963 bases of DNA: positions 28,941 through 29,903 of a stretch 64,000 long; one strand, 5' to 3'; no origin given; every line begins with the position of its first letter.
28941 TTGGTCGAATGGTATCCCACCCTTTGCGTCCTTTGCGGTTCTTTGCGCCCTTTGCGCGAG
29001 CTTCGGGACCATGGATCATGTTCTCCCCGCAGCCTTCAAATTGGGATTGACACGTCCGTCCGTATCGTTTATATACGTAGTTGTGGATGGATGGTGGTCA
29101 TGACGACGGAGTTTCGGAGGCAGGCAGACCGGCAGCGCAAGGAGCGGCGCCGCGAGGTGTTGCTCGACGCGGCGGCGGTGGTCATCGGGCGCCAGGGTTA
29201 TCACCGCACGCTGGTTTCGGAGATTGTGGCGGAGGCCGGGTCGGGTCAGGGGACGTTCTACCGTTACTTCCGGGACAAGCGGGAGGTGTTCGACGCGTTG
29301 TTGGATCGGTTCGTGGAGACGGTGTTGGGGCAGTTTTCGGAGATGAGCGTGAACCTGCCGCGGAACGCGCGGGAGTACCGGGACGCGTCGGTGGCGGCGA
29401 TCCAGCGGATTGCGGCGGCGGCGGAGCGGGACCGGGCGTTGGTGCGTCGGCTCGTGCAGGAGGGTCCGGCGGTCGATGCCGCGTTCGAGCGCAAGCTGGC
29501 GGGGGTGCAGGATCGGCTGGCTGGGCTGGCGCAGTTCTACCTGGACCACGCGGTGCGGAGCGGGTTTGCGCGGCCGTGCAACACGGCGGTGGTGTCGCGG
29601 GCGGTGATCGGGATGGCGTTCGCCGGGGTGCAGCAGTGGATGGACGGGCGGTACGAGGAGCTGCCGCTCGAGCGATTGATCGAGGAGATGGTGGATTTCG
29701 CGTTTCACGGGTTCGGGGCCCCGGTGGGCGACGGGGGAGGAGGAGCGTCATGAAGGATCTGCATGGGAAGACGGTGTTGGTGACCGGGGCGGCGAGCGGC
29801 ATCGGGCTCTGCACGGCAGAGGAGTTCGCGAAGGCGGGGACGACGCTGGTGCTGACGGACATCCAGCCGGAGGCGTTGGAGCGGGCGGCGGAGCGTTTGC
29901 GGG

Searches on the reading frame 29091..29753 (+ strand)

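Call 79: search_protein_families(library=pfam, proteins=[window:29091-29753:+], max_evalue=0.001)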
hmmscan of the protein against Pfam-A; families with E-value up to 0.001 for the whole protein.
window:29091-29753:+ (220 aa): 2 families
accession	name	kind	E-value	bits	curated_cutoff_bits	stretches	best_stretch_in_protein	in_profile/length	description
PF00440.29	TetR_N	-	7.7e-15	54.9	24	1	24-70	1-47/47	Bacterial regulatory proteins, tetR family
PF21943.1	TetR_C_46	-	2.8e-05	24.7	27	1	119-206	24-108/109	Tetracyclin repressor-like, C-terminal domain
